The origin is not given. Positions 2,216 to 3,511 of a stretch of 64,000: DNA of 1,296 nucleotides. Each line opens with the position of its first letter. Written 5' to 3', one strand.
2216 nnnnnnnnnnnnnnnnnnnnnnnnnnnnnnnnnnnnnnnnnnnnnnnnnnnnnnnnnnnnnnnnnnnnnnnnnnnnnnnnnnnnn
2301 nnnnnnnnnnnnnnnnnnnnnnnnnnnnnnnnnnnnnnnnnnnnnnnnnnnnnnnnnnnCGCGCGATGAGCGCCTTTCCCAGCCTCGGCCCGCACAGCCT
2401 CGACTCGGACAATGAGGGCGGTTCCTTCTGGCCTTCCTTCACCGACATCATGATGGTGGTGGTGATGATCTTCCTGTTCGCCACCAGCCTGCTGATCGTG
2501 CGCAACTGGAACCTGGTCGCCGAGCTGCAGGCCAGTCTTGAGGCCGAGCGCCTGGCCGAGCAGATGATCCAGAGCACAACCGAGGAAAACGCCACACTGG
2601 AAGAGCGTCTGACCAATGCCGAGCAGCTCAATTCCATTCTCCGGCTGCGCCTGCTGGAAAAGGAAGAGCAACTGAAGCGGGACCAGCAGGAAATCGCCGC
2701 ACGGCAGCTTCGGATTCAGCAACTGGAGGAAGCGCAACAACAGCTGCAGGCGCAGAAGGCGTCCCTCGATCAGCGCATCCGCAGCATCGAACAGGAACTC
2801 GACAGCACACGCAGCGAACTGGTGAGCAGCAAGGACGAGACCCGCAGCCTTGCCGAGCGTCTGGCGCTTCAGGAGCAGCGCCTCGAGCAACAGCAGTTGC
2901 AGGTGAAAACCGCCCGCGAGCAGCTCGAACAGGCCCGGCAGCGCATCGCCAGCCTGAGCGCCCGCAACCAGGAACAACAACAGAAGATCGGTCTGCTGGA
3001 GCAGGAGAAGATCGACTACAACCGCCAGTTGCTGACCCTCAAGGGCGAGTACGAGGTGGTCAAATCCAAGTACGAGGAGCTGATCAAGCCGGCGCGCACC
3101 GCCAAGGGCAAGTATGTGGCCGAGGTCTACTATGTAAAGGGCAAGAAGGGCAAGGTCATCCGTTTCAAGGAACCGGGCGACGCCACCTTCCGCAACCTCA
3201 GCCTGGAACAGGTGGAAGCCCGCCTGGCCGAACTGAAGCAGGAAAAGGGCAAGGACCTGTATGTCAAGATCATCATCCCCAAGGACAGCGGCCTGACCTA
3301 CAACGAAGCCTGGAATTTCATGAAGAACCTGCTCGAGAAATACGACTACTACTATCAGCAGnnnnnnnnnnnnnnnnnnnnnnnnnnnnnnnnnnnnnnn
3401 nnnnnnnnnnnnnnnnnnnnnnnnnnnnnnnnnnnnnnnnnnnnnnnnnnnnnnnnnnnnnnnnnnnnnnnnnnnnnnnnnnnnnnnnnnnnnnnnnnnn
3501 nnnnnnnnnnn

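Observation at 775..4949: Translationally coupled operon at a tRNA-Leu site: MlaC-like lipid carrier + MotA-like channel + coiled-coil MotB-like anchor + DUF523/DUF2238/GNAT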

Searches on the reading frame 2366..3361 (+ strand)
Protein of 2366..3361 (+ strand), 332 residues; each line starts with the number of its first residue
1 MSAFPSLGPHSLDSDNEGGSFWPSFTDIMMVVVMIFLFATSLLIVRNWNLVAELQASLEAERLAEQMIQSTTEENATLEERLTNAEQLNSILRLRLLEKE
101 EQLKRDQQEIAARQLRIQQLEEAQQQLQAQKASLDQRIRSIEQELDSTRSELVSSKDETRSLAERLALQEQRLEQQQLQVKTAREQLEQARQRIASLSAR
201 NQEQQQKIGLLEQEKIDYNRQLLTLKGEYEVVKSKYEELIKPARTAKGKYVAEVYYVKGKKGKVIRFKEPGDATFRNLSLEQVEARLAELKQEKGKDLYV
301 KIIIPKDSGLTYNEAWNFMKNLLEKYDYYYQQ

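Call 6: search_protein_families(library=pfam, max_evalue=0.1, proteins=[window:2366-3361:+])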
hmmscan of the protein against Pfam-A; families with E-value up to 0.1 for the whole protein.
window:2366-3361:+ (332 aa): 3 families
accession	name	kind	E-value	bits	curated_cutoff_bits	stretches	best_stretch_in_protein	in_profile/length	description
PF03579.19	SHP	-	0.0024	17.9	27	1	19-45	12-38/65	Small hydrophobic protein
PF06785.16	UPF0242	-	0.0096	16.4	33.5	1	30-156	36-163/194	Uncharacterised protein family (UPF0242) N-terminus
PF02090.21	SPAM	-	0.01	16.2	35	1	134-236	10-112/142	Salmonella surface presentation of antigen gene type M protein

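Call 7: search_protein_families(library=padloc, max_evalue=0.1, proteins=[window:2366-3361:+])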
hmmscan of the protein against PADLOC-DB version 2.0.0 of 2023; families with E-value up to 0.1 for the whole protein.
window:2366-3361:+ (332 aa): 13 families
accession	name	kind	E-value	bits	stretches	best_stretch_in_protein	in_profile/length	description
PDLC00581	JetC3|JetC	-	1.1e-05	21.5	1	45-259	733-925/1473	DUF3584 domain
PDLC03865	LmuB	-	1.8e-05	21.1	1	62-257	279-452/1007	-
PDLC03868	LmuB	-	6.2e-05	19.5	1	51-233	544-728/1035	-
PDLC00580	JetC3|JetC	-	0.00027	17.3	1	53-235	636-819/1068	DUF3584 domain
PDLC00025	DruG2|DruG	-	0.0005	16.8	1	156-302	336-476/704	Unknown function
PDLC00608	ZorB1|ZorB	-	0.0008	16.8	1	15-131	11-79/243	MotB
PDLC00553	JetC2|JetC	-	0.0013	14.7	1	75-198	873-993/1361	DUF3584 domain; MukB-like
PDLC00550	JetC2|JetC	-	0.0023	13.7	1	61-258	293-494/1355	DUF3584 domain; MukB-like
PDLC00519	JetC1|JetC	-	0.0027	14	1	66-248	244-423/1097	DUF3584 domain; MukB-like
PDLC00583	JetC3|JetC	-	0.0032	13.3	1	64-268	759-945/1471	DUF3584 domain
PDLC00551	JetC2|JetC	-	0.0063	12.4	1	58-254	295-998/1365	DUF3584 domain; MukB-like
PDLC00582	JetC3|JetC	-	0.029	10.1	1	60-292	813-1050/1472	DUF3584 domain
PDLC00513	JetC1|JetC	-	0.043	9.8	1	60-202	635-773/1140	DUF3584 domain; MukB-like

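Call 8: search_protein_families(library=ncbifam, max_evalue=0.1, proteins=[window:2366-3361:+])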
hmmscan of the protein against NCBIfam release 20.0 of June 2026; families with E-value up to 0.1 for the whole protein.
window:2366-3361:+ (332 aa): 9 families
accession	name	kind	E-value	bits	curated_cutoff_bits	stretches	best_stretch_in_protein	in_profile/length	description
TIGR02168.1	SMC_prok_B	equivalog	8.5e-08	30.4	567.35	1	56-241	690-875/1181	chromosome segregation protein SMC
TIGR02169.1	SMC_prok_A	equivalog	1.3e-05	23.2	729.4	1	54-265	712-921/1165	chromosome segregation protein SMC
NF006542.0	PRK09039.1-1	equivalog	1.7e-05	24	388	2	19-157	13-161/627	peptidoglycan -binding protein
NF002572.0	PRK02224.1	equivalog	0.0016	16.8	1087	1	69-208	303-442/888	DNA double-strand break repair ATPase Rad50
NF008438.0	PRK11281.1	equivalog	0.0077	14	991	1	29-233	11-214/1113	mechanosensitive channel MscK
NF006543.0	PRK09039.1-2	equivalog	0.0087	15.9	305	1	20-185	15-169/350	peptidoglycan -binding protein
NF009344.0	PRK12705.1-1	equivalog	0.015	13.9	831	1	28-209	4-186/572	hypothetical protein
NF053518.1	DipepPtdsDpp5Prph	equivalog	0.017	13.7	900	1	157-307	275-418/655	dipeptidyl-peptidase Dpp5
NF045780.1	TrlF_fam_ATP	equivalog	0.029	13.1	350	1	65-251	417-598/944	TrlF family AAA-like ATPase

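Call 12: find_homologous_proteins(query=window:2366-3361:+)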
Query window:2366-3361:+ (332 aa): 1840 proteins with E <= 0.001 among 8000 candidates; the best 120 are listed.
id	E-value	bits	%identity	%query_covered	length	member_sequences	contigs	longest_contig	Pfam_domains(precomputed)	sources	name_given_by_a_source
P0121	1.9e-200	682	100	100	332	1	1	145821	-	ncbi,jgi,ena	-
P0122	4.8e-194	661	97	100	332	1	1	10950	-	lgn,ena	-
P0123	1.0e-164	565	83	100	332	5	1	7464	PF27605.1,PF24161.2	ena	-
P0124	2.2e-161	554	81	100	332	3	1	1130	-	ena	-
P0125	8.1e-161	552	80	100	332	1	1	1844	PF27605.1,PF24161.2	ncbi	-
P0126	2.1e-160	551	80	100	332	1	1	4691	PF27605.1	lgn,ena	-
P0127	3.4e-155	534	79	100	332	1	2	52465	-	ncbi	-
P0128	4.7e-123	428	67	100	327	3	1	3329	-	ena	-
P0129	1.1e-122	427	65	100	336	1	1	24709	-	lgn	-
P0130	6.9e-122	425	65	100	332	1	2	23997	-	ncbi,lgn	-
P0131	1.1e-121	424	66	100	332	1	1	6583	-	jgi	jgi:chromosome segregation ATPase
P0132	2.5e-120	419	65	100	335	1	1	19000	-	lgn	-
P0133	6.9e-119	415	64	100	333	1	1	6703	-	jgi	-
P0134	7.5e-119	415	64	100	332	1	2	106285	-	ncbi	-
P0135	1.9e-118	413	64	100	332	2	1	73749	-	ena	-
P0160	3.5e-114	399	61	100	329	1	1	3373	-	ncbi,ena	-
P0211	5.9e-104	366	57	100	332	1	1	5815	PF27241.1,PF08614.17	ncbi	-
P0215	1.9e-103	364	57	100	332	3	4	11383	PF08614.17,PF27605.1,PF24161.2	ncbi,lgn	ncbi:MAG: hypothetical protein PVI79_18765 [Gammaproteobacteria bacterium]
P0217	5.2e-103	363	58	99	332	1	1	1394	PF23649.2,PF24161.2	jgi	jgi:predicted nuclease with TOPRIM domain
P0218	7.9e-103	362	57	100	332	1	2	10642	PF24423.3,PF08614.17,PF24161.2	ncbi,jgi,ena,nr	ncbi:MAG: hypothetical protein OEN02_03545 [Gammaproteobacteria bacterium]|nr:hypothetical protein [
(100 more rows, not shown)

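Call 27: search_solved_structures(query=A2, max_evalue=10, show_alignments=0)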
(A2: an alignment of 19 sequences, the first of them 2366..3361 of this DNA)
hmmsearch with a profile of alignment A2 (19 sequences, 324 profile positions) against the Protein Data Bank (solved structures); distinct sequences matched with E-value up to 10: 145 (the best 60 are shown).
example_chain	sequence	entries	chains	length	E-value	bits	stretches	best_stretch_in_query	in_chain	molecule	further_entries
8vvn_B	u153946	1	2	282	6e-05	25.7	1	12-65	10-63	Chemotaxis protein MotB-related protein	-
2osz_A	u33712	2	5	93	0.0015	21.1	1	143-215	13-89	Nucleoporin p58/p45 | Nucleoporin Nup58/Nup45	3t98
3na7_A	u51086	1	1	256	0.0022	20.5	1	95-208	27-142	HP0958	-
3tnu_B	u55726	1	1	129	0.0025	20.3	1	113-218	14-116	Keratin, type II cytoskeletal 5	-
4jo7_E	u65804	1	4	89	0.0048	19.4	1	144-211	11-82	Nucleoporin p58/p45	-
4jo9_B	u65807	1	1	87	0.0049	19.4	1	144-211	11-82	Nucleoporin p58/p45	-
8qox_B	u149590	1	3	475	0.0072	18.8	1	104-204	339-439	Conserved membrane protein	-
4jq5_A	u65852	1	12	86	0.0082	18.6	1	144-209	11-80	Nucleoporin p58/p45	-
6jfv_B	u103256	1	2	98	0.0091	18.5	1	131-218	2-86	Keratin, type II cytoskeletal 5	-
2y1v_A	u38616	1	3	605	0.0098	18.4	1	131-250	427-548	CELL WALL SURFACE ANCHOR FAMILY PROTEIN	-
2x9w_A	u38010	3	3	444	0.011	18.3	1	131-250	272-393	CELL WALL SURFACE ANCHOR FAMILY PROTEIN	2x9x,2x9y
4xa6_A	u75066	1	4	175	0.013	18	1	113-198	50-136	Gp7-MYH7(1777-1855)-EB1 chimera protein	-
5xg2_A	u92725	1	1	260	0.015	17.7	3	94-233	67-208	Chromosome partition protein Smc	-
3rpk_A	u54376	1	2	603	0.017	17.6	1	131-250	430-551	Backbone pilus subunit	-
7kog_B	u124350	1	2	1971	0.022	17.2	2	115-229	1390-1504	Myosin heavy chain isoform Mhc_X1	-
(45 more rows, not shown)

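Call 40: predict_structure(alignment_id=A2)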
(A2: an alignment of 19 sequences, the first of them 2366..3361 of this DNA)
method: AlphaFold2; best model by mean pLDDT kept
length: 332 residues; sequences in the alignment: 19
mean_pLDDT: 76.7   pTM: 0.31
mean pLDDT of the five models: 76.7, 71.0, 70.9, 67.7, 63.3
residues with pLDDT >= 90: 99; 70-90: 162; 50-70: 35; < 50: 36
segments of 3 or more residues with pLDDT < 50: 1-24, 240-248, 330-332
pLDDT, mean of each block of 10 residues (from residue 1): 38 28 57 77 78 76 73 79 87 92 94 94 95 93 91 89 90 93 92 91 91 88 75 55 45 73 77 77 78 68 73 71 61 37
secondary structure, 60 per line:
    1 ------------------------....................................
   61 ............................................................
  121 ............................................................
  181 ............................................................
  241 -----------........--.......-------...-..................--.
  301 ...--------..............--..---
elements in order: H25-240 E252-259 E262-268 E276-278 H280-297 E300-303 H312-325

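Call 46: fold_search(model_id=the predicted structure, library=pdb)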
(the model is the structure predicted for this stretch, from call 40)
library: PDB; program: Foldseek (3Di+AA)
matches with E <= 10: 934; with E <= 0.001: 0
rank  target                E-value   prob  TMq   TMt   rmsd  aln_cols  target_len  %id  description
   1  6sgb_CK               6.8e-02  0.94  0.19  0.28   5.3       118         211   10  mt-SSU assemblosome of Trypanosoma brucei (released 2019-09-25)
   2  7qca_SO0              6.8e-02  0.80  0.17  0.36   6.6       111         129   11  Spraguea lophii ribosome (released 2022-11-30)
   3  6skf_An               9.9e-02  0.77  0.17  0.35   5.4       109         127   16  Cryo-EM Structure of T. kodakarensis 70S ribosome (released 2020-07-29)
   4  7o24_A                1.1e-01  0.38  0.13  0.10   9.6       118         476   12  Structure of the foamy viral protease-reverse transcriptase in complex with dsDNA. (released 2021-06-30)
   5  3kkr                  1.2e-01  0.51  0.14  0.24   7.3        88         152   10  Crystal structure of catalytic core domain of BIV integrase in crystal form I (released 2010-09-22)
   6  3hph_B                1.2e-01  0.47  0.14  0.19   7.5        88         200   12  Closed tetramer of Visna virus integrase (residues 1-219) in complex with LEDGF IBD (released 2009-07-28)
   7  8vgc_A                1.3e-01  0.89  0.17  0.56   4.2        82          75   16  Complex of ExbD with D-box peptide: Orthorhombic form (released 2024-02-14)
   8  4v4n_BM               1.3e-01  0.80  0.18  0.37   7.6       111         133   15  Structure of the Methanococcus jannaschii ribosome-SecYEBeta channel complex (released 2014-07-09)
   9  7z1z_C                1.3e-01  0.47  0.14  0.16   7.6        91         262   12  MVV strand transfer complex (STC) intasome in complex with LEDGF/p75 at 3.5 A resolution (released 2022-05-11)
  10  9hny_CK               1.3e-01  0.85  0.19  0.28   6.9       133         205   10  Mitoribosomal small subunit in complex with Mettl15 and Mettl17 (released 2025-03-26)
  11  1nmn_B                1.3e-01  0.57  0.16  0.33   5.8        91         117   14  Structure of yqgF from Escherichia coli, a hypothetical protein (released 2004-03-02)
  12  8fvy_O                1.4e-01  0.60  0.17  0.33   6.9       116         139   15  40S subunit of the Giardia lamblia 80S ribosome (released 2024-01-24)
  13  7o0h_A                1.4e-01  0.54  0.15  0.10   6.4       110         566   12  Structure of the foamy viral protease-reverse transcriptase dRH in complex with ds DNA. (released 2021-06-30)
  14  4cw7_F                1.4e-01  0.51  0.16  0.34   6.3       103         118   16  Structure of the Fap7-Rps14 complex in complex with ATP (released 2014-05-28)
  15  5t3a                  1.4e-01  0.35  0.14  0.19   7.3        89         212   11  Maedi-Visna virus (MVV) integrase CCD-CTD (residues 60-275) (released 2017-01-18)
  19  8p9r_A                1.6e-01  0.84  0.17  0.56   4.2        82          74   16  Structure of the periplasmic domain of ExbD from E. coli in complex with TonB (released 2023-09-06)
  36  8p9r_B                2.2e-01  0.77  0.17  0.57   4.2        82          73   16  Structure of the periplasmic domain of ExbD from E. coli in complex with TonB (released 2023-09-06)
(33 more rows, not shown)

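Call 60: find_encoding_contigs(protein=P0121, flank=10000, max_places=2)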
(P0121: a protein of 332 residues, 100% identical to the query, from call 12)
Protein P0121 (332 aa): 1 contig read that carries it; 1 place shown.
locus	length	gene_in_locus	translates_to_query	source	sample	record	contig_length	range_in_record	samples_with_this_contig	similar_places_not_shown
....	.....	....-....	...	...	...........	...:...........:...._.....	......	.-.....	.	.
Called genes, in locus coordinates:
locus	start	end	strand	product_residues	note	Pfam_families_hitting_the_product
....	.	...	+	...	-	?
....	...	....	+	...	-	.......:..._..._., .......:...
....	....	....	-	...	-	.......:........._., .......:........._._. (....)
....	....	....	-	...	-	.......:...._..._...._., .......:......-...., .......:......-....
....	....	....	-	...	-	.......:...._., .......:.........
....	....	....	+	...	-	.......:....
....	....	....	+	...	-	-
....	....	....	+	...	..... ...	-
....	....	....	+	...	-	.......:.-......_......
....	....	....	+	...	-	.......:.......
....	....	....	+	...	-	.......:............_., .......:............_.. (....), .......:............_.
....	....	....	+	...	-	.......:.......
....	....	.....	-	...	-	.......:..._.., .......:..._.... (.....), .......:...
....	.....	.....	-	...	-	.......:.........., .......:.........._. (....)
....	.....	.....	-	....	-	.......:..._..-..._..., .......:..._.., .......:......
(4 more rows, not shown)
